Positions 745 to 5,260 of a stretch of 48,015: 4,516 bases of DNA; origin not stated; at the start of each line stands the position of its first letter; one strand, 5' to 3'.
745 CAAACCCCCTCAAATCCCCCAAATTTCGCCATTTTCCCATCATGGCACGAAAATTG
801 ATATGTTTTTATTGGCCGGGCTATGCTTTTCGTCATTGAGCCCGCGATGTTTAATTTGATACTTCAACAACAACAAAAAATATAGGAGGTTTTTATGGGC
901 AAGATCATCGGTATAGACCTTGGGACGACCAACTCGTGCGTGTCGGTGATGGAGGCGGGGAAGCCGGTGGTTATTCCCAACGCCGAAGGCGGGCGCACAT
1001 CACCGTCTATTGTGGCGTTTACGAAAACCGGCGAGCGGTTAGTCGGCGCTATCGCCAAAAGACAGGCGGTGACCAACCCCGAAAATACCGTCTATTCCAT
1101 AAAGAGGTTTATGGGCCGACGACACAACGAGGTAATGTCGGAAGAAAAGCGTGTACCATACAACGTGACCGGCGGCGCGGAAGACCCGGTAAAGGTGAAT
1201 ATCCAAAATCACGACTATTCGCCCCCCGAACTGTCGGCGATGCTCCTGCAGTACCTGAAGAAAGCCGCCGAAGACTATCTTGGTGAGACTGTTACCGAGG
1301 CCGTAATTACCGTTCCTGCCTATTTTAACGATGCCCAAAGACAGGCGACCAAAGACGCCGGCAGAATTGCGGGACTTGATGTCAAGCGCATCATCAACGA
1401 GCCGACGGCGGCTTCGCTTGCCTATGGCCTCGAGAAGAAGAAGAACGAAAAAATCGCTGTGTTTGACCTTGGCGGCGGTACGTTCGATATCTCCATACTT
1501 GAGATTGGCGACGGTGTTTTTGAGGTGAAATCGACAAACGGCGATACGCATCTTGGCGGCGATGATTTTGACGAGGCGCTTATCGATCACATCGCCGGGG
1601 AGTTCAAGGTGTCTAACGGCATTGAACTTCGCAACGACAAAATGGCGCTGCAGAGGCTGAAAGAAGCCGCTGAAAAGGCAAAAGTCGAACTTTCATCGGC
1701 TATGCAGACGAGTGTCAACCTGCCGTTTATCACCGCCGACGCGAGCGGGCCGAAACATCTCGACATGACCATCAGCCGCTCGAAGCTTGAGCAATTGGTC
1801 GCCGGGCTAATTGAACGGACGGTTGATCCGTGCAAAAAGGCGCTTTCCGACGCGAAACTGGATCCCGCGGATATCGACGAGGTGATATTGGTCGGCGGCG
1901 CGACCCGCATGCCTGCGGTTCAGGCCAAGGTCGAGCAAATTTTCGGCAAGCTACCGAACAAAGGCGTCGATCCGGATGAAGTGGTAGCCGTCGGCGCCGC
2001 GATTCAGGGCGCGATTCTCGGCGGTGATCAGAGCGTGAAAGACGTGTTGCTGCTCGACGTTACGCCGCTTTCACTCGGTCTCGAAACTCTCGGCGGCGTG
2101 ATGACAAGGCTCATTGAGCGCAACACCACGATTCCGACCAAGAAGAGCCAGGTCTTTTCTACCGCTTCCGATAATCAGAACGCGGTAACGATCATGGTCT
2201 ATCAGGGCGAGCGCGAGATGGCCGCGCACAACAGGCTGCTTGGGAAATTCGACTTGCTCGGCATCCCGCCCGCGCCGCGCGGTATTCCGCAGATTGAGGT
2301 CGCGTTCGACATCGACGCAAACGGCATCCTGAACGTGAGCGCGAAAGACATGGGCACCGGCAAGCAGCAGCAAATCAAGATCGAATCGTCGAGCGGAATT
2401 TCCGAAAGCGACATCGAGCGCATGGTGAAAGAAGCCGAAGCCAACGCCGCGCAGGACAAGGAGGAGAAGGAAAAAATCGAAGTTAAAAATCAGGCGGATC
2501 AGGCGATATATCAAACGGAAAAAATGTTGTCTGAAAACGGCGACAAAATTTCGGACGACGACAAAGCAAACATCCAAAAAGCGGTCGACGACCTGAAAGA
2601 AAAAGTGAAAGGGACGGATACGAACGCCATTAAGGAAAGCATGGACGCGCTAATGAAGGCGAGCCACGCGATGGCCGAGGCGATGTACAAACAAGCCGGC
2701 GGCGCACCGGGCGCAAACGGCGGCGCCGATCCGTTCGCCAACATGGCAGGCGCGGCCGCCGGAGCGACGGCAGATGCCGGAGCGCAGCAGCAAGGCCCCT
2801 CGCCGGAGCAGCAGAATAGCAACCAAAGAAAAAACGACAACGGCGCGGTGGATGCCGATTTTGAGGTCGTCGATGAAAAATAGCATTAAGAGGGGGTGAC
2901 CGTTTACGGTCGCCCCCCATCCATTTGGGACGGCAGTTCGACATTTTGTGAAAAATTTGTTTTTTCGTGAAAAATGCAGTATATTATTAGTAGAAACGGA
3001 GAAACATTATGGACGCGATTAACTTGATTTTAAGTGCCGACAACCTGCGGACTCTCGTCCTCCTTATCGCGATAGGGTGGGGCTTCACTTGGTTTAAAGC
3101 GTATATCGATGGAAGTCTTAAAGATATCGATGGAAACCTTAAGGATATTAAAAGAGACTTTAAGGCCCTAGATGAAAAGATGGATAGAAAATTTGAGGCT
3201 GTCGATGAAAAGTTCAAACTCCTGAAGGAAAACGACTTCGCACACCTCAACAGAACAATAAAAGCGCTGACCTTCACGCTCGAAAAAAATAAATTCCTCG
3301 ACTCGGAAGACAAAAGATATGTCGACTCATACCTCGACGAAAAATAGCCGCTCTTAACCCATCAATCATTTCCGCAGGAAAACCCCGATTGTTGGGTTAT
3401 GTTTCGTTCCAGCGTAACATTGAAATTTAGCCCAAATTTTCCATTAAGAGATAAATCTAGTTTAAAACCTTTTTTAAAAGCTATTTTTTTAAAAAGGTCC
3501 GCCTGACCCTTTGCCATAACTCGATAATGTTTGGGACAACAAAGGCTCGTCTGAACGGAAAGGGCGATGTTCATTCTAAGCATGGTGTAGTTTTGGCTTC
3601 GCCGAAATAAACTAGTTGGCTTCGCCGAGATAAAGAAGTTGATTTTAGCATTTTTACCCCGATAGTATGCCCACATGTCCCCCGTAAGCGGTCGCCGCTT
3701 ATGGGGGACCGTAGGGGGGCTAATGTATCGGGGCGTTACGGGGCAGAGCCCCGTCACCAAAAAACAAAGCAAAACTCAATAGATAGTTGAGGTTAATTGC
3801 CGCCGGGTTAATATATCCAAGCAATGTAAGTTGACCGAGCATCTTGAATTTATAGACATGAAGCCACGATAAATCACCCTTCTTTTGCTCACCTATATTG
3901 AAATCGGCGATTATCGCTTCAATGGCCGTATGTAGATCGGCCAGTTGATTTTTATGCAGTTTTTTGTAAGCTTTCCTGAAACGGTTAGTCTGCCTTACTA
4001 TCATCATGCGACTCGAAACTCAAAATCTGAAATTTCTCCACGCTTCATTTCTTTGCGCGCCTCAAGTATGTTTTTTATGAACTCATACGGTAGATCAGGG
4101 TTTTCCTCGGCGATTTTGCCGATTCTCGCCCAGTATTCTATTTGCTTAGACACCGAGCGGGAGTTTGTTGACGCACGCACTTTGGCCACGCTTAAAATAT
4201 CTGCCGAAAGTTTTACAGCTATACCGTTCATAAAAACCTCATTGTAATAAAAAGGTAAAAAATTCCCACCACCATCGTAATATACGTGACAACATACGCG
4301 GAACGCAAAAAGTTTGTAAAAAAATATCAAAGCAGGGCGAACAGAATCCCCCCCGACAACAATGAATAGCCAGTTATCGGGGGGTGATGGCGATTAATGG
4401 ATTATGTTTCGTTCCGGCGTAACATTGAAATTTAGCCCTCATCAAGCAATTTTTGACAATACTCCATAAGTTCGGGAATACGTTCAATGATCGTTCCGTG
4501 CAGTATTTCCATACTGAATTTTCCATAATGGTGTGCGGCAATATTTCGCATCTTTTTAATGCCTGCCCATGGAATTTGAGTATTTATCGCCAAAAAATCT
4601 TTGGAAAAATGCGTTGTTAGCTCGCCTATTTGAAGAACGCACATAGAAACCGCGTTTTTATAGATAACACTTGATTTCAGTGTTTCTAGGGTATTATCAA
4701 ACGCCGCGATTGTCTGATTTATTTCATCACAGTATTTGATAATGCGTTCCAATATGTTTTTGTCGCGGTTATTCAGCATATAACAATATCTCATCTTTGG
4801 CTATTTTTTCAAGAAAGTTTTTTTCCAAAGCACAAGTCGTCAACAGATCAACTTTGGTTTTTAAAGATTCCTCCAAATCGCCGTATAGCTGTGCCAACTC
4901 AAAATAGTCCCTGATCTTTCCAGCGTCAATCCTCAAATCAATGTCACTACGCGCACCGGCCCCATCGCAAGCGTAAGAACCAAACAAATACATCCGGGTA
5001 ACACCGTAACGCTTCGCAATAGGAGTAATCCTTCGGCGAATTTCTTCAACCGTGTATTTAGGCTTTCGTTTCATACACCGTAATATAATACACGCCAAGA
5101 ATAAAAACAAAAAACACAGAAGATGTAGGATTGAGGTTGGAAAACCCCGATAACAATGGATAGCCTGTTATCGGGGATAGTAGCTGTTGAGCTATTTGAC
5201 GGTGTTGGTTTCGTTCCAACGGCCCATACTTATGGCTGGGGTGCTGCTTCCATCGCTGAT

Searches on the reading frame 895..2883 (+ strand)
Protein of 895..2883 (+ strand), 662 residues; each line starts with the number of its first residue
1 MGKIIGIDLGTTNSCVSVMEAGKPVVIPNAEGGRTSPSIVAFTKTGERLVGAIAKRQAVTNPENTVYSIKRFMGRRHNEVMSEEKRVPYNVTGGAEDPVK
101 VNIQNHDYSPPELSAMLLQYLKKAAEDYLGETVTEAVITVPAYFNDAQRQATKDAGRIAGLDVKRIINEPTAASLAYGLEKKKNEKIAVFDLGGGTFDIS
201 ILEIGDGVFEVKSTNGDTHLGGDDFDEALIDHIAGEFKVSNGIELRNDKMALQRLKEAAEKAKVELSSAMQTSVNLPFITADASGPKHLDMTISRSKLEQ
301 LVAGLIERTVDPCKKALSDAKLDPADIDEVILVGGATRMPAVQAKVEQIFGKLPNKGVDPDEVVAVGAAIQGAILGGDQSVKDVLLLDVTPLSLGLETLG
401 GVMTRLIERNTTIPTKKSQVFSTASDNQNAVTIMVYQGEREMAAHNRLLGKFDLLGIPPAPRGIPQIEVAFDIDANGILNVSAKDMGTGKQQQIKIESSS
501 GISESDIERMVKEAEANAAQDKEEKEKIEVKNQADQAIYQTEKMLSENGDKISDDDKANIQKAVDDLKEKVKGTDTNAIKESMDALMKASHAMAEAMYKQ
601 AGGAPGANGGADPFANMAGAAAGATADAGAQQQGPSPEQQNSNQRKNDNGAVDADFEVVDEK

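Call 12: search_protein_families(library=pfam, proteins=[window:895-2883:+])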
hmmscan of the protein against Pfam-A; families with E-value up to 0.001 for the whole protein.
window:895-2883:+ (662 aa): 4 families
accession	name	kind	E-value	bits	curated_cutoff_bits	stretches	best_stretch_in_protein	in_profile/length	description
PF00012.26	HSP70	-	3.5e-265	881.3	20.6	1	4-599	1-599/599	Hsp70 protein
PF06723.19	MreB_Mbl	-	5.8e-17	62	27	1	115-369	76-316/327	MreB/Mbl protein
PF14450.12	FtsA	-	9.1e-05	23.3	31.8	0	189-352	2-105/127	Cell division protein FtsA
PF20386.3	DUF6681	-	0.00075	19.7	24.1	0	225-344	132-247/267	Family of unknown function (DUF6681)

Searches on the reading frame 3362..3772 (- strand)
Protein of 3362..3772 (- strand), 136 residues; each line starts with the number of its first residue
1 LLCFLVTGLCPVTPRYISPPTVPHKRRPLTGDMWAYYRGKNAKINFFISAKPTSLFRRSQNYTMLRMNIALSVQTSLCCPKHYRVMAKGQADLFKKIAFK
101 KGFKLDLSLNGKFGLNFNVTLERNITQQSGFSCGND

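Call 41: search_protein_families(library=pfam, proteins=[window:3362-3772:-])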
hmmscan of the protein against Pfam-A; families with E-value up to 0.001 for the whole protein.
window:3362-3772:- (136 aa): 0 families
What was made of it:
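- Checked: The ORF at 3362-3772 has no Pfam hit (call 41).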

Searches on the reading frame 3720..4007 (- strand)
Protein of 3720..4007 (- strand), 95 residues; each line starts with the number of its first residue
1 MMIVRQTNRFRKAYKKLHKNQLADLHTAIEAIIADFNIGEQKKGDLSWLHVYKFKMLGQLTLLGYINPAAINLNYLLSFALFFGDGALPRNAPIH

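Call 12: search_protein_families(library=pfam, proteins=[window:3720-4007:-])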
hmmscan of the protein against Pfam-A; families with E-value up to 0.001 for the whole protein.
window:3720-4007:- (95 aa): 1 family
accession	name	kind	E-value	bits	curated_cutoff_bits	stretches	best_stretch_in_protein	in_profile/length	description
PF15781.12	ParE-like_toxin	-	2.7e-22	78.9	28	1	4-76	1-73/87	ParE-like toxin of type II bacterial toxin-antitoxin system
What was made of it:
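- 3639..3814 (+): Copy B, right half only: slot hairpin, HP at 3730-3758 and the tail. It overlaps the 3' end of the ParE-like ORF (3720-4007, minus strand). Pfam ParE match on residues 4-76 of 95 (call 12).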

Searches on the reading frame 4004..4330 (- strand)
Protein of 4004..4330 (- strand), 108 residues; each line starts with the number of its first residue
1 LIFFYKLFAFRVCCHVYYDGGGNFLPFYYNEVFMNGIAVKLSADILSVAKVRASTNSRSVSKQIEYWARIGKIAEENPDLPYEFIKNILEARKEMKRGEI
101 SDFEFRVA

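Call 12: search_protein_families(library=pfam, proteins=[window:4004-4330:-])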
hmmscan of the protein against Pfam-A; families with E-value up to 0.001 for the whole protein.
window:4004-4330:- (108 aa): 1 family
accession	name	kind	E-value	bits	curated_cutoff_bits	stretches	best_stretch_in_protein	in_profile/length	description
PF11903.14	ParD_like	-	8.1e-17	61.4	23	1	38-94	3-59/73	ParD-like antitoxin of type II bacterial toxin-antitoxin system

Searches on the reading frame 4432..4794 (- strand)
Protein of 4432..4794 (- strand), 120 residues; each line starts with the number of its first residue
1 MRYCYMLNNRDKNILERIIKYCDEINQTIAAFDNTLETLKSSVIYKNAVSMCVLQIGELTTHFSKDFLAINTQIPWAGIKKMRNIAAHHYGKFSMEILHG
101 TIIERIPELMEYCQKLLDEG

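Call 39: search_protein_families(library=pfam, proteins=[window:4432-4794:-])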
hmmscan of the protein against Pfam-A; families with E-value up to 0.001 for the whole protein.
window:4432-4794:- (120 aa): 1 family
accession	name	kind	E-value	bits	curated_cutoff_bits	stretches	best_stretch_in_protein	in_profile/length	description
PF01934.22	HepT-like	-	2.5e-15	56.7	23.5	1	19-115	2-119/120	Ribonuclease HepT-like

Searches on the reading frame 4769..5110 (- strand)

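Call 39: search_protein_families(library=pfam, proteins=[window:4769-5110:-])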
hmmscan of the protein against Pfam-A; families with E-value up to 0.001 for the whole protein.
window:4769-5110:- (113 aa): 2 families
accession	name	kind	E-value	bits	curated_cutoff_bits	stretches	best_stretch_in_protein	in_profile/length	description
PF18765.7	Polbeta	-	7.3e-13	48.9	26.9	1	28-112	3-89/93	Polymerase beta, Nucleotidyltransferase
PF01909.29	NTP_transf_2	-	8.5e-08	32.9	21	1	32-109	9-91/93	Nucleotidyltransferase domain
